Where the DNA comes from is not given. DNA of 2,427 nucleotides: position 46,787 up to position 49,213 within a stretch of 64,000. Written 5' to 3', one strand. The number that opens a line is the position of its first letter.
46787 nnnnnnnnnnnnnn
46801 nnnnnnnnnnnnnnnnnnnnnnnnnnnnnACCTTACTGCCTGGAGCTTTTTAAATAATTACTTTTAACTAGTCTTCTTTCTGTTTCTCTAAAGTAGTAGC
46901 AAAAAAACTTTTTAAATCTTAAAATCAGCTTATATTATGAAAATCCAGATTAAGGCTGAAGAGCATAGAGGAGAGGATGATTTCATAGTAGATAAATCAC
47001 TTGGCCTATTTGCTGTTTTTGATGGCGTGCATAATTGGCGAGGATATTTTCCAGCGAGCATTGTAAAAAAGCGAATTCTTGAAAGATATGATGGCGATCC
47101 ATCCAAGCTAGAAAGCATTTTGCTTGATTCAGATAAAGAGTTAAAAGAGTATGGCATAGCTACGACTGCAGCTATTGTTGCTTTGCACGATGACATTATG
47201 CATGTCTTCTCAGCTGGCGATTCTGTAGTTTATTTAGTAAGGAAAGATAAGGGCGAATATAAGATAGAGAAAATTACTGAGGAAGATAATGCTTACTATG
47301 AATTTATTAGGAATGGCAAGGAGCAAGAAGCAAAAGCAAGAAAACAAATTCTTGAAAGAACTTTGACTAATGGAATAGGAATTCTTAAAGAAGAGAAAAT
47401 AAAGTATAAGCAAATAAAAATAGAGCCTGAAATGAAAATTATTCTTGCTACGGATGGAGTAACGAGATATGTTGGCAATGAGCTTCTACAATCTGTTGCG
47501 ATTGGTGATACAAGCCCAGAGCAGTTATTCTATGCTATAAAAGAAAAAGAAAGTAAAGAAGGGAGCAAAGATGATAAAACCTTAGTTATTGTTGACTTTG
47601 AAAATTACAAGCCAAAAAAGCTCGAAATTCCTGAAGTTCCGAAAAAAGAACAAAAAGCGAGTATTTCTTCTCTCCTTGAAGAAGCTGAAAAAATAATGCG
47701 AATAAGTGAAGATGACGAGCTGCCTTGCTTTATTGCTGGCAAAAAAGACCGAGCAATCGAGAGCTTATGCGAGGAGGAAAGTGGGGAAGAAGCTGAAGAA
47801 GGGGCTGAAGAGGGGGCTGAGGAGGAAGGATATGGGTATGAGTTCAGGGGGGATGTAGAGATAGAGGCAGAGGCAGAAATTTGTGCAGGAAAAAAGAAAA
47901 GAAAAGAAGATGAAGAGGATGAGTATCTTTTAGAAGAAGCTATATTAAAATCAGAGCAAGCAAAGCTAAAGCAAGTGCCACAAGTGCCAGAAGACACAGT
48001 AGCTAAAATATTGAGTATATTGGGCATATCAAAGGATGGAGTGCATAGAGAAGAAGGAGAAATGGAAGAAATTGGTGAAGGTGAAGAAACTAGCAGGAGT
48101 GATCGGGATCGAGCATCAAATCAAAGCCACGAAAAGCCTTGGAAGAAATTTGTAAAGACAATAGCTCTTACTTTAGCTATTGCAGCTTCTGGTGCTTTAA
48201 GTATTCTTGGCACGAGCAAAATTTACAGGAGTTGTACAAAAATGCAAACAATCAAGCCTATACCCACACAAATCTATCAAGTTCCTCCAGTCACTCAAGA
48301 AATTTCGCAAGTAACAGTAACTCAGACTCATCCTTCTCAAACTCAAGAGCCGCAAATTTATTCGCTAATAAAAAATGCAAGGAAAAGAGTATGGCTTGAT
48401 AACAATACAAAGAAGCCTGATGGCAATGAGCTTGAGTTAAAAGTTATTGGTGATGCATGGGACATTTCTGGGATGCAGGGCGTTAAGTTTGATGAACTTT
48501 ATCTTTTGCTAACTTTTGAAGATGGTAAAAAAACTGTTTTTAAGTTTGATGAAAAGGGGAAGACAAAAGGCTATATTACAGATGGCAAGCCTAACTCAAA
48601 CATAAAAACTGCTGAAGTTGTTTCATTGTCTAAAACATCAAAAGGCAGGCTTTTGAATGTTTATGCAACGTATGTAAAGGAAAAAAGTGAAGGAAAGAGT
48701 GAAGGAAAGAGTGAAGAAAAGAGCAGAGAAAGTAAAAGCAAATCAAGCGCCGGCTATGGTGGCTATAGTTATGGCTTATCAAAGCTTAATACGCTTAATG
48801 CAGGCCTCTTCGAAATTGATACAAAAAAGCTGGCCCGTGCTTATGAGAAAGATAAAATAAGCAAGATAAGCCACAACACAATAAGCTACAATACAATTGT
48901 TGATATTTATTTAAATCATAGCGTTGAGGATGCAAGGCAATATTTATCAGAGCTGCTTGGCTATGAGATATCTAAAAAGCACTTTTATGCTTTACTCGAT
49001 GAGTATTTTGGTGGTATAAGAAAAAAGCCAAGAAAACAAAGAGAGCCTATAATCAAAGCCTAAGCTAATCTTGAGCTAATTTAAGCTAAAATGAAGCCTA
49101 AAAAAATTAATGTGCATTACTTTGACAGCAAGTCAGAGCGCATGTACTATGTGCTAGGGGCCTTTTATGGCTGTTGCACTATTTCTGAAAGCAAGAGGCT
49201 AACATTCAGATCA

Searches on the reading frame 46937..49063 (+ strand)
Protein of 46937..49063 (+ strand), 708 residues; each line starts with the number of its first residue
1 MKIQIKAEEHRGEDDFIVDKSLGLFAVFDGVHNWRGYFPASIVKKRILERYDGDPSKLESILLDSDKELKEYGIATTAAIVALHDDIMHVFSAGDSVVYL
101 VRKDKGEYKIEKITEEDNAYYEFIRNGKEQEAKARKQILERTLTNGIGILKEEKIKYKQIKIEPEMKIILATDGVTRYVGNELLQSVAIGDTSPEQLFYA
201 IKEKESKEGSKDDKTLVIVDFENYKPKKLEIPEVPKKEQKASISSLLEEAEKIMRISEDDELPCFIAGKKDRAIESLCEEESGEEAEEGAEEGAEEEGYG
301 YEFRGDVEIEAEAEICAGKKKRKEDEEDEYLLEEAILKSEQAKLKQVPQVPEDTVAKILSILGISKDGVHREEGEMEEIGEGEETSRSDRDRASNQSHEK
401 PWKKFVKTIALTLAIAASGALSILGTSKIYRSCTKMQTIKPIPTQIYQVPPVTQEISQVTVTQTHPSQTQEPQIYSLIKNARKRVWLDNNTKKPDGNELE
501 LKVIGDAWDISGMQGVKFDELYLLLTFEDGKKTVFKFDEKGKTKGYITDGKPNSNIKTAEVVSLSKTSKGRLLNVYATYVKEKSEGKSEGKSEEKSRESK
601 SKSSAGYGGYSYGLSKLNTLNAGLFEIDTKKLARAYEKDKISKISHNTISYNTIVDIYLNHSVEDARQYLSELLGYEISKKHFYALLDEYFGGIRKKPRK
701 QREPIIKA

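Call 11: search_protein_families(library=pfam, proteins=[window:46937-49063:+], max_evalue=0.001)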
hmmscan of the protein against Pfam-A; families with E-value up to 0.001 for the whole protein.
window:46937-49063:+ (708 aa): 1 family
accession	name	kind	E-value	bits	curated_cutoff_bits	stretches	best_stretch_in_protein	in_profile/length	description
PF07228.17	SpoIIE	-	1.3e-05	25.7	25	1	135-221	93-191/192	Stage II sporulation protein E (SpoIIE)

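Call 53: search_protein_families(library=padloc, proteins=[window:46937-49063:+], max_evalue=0.00001)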
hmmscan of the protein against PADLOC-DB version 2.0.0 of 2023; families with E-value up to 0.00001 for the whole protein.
window:46937-49063:+ (708 aa): 0 families
